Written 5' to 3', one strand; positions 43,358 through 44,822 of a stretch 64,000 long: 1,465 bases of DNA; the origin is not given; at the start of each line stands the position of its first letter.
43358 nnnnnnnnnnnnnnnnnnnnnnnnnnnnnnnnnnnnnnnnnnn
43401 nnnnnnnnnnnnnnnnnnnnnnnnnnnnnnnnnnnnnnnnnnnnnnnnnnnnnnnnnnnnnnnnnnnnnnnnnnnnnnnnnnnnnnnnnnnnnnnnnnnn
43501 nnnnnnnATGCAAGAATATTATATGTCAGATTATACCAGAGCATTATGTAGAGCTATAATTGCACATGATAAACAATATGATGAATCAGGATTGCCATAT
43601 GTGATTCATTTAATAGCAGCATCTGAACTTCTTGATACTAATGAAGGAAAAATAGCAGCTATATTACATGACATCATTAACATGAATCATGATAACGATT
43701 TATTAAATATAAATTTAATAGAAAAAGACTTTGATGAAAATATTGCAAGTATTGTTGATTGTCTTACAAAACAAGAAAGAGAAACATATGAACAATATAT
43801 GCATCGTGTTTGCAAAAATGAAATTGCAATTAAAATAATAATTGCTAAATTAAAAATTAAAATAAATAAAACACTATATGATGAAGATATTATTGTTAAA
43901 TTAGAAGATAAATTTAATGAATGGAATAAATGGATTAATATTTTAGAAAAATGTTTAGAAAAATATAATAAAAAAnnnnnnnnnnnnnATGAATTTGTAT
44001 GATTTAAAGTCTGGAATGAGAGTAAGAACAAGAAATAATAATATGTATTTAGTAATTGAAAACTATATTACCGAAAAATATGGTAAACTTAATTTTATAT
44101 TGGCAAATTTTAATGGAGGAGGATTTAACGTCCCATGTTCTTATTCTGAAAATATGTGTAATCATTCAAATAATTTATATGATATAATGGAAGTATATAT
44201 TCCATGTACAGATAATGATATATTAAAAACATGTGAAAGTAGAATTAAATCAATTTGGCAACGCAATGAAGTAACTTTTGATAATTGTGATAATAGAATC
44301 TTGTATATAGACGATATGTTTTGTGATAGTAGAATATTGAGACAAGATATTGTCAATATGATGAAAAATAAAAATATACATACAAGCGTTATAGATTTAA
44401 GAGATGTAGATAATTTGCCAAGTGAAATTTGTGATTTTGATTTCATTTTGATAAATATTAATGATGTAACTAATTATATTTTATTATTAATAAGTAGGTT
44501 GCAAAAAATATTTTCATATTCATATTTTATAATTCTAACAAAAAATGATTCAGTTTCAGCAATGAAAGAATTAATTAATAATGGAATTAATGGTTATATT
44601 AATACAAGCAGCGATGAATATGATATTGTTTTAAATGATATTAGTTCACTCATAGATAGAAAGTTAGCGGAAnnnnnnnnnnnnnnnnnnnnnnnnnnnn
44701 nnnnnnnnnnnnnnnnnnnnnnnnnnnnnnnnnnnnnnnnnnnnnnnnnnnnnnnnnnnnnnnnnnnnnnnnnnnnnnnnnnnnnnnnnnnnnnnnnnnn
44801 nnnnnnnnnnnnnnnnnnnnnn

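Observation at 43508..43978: SpoT/Mesh1-like HD-domain protein lacking the ED diad, plus a separate MazG-like pyrophosphohydrolase at 55503-55820: possible alarmone/nucleotide-pool manipulation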

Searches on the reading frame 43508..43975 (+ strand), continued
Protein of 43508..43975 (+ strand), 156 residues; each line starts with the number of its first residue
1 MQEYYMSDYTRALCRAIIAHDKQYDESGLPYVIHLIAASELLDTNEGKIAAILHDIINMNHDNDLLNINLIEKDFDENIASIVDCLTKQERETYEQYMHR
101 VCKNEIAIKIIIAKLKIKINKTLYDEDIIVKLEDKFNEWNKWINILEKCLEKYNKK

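Call 76: search_solved_structures(query=A1, max_evalue=0.00001, show_alignments=1)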
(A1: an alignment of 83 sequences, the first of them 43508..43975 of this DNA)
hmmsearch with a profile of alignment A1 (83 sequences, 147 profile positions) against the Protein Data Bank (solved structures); distinct sequences matched with E-value up to 0.00001: 22.
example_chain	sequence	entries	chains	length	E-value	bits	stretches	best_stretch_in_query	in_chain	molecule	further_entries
7smg_A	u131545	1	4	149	3.2e-52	179.3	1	4-144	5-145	(p)ppApp hydrolase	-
5xnx_A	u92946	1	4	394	9.9e-21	77.2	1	7-127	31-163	Bifunctional (p)ppGpp synthase/hydrolase RelA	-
8acu_A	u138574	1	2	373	1.1e-19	73.8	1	6-130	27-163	GTP pyrophosphokinase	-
1vj7_A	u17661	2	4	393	1.4e-19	73.4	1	7-132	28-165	Bifunctional RELA/SPOT | Bifunctional (p)ppGpp synthase/hydrolase RelA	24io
6yxa_A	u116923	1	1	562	2.4e-19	72.7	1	6-130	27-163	GTP pyrophosphokinase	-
7oiw_A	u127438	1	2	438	2.6e-19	72.6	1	9-129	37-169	GTP pyrophosphokinase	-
8fr8_I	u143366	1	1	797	2.9e-19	72.4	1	5-127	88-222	GTP pyrophosphokinase RelA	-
7qps_A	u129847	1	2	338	2e-18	69.7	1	9-126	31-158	ACT domain protein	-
7qpr_A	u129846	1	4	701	6.5e-18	68.1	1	9-126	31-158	ACT domain protein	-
3nqw_A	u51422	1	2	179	1.2e-15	60.7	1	6-140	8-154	CG11900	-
3nr1_A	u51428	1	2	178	3.6e-15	59.1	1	5-138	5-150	HD domain-containing protein 3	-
4yf1_A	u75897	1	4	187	4.8e-15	58.7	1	4-98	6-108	Lmo0812 protein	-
7ohg_A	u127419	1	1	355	5.6e-15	58.5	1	4-85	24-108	Guanosine-3',5'-bis(Diphosphate) 3'-pyrophosphohydrolase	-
6s2t_A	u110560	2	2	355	5.6e-15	58.5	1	4-85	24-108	(P)ppGpp synthetase I, SpoT/RelA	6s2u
6s2v_A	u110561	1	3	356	5.7e-15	58.5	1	4-85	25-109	(P)ppGpp synthetase I, SpoT/RelA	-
5vxa_A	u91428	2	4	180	4.7e-14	55.5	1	5-138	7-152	Guanosine-3',5'-bis(diphosphate) 3'-pyrophosphohydrolase MESH1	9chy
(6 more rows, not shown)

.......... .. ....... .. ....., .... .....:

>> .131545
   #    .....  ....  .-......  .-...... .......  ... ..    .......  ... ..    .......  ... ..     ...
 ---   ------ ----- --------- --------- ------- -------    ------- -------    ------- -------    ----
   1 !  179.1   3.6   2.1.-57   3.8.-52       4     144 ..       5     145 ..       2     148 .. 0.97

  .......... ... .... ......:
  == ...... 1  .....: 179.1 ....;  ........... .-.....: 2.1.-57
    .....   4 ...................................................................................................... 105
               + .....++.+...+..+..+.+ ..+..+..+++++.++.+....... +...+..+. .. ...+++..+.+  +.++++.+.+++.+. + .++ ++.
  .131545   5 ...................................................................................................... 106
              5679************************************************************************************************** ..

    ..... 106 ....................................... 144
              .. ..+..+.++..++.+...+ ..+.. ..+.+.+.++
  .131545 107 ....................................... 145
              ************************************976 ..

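Call 77: search_protein_families(library=padloc, proteins=[window:43508-43975:+], max_evalue=0.001)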
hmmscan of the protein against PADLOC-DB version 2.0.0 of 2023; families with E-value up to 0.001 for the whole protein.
window:43508-43975:+ (156 aa): 0 families

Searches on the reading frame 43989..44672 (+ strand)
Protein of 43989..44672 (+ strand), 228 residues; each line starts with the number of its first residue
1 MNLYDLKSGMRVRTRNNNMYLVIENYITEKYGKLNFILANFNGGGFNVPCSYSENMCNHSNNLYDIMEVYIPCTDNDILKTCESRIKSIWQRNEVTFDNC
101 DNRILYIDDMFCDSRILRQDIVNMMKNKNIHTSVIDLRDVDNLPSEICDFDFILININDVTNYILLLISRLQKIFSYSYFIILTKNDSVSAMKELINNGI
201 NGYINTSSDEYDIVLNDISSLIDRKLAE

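Call 15: search_protein_families(library=phrogs, proteins=[window:43989-44672:+], max_evalue=0.001)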
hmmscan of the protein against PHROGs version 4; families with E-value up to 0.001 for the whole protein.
window:43989-44672:+ (228 aa): 0 families

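Call 16: search_protein_families(library=pfam, proteins=[window:43989-44672:+], max_evalue=0.01)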
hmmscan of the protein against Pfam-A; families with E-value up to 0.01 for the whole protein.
window:43989-44672:+ (228 aa): 1 family
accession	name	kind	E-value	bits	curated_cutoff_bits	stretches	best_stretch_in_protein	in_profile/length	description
PF25346.1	PH_MRCK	-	0.0086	16.7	27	0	87-188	23-113/128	MRCK kinase PH domain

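Call 66: find_homologous_proteins(query=window:43989-44672:+, max_evalue=0.001)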
Query window:43989-44672:+ (228 aa): 1 proteins with E <= 0.001 among 158 candidates.
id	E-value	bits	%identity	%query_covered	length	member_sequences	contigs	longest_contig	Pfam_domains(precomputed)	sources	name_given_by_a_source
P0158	7.4e-144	495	100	100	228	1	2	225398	-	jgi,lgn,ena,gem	-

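Call 72: predict_structure(protein=window:43989-44672:+)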
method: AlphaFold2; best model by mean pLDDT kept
length: 228 residues; sequences in the alignment: 1
mean_pLDDT: 32.1   pTM: 0.21
mean pLDDT of the five models: 32.1, 31.5, 31.1, 29.4, 27.8
residues with pLDDT >= 90: 0; 70-90: 0; 50-70: 0; < 50: 228
segments of 3 or more residues with pLDDT < 50: 1-228
pLDDT, mean of each block of 10 residues (from residue 1): 31 33 32 30 27 24 27 30 31 28 29 32 33 31 31 35 37 34 40 39 37 37 28
secondary structure, 60 per line:
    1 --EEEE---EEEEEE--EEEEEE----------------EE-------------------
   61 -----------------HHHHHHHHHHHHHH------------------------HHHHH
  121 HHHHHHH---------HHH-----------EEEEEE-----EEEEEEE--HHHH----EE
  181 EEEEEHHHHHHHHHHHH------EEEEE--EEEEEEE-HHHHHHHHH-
elements in order: E3-6 E10-15 E18-23 H78-91 H116-127 E151-156 E162-168 H171-174 E179-185 H186-197 E204-208 E211-217 H219-227

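Call 77: search_protein_families(library=padloc, proteins=[window:43989-44672:+], max_evalue=0.001)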
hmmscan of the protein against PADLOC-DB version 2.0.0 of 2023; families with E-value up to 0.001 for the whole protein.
window:43989-44672:+ (228 aa): 0 families

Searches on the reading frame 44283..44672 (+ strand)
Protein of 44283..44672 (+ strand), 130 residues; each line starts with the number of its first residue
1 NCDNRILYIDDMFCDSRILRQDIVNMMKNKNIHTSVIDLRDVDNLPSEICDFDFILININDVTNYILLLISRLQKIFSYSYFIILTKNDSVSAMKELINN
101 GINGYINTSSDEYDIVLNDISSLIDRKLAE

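Call 73: search_solved_structures(query=window:44283-44672:+, max_evalue=10, show_alignments=2)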
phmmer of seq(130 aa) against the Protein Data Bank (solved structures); distinct sequences matched with E-value up to 10: 1.
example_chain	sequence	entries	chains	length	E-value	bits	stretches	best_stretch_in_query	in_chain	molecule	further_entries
4qpj_C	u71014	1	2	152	0.071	16.7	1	7-78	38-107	Cell cycle response regulator CtrA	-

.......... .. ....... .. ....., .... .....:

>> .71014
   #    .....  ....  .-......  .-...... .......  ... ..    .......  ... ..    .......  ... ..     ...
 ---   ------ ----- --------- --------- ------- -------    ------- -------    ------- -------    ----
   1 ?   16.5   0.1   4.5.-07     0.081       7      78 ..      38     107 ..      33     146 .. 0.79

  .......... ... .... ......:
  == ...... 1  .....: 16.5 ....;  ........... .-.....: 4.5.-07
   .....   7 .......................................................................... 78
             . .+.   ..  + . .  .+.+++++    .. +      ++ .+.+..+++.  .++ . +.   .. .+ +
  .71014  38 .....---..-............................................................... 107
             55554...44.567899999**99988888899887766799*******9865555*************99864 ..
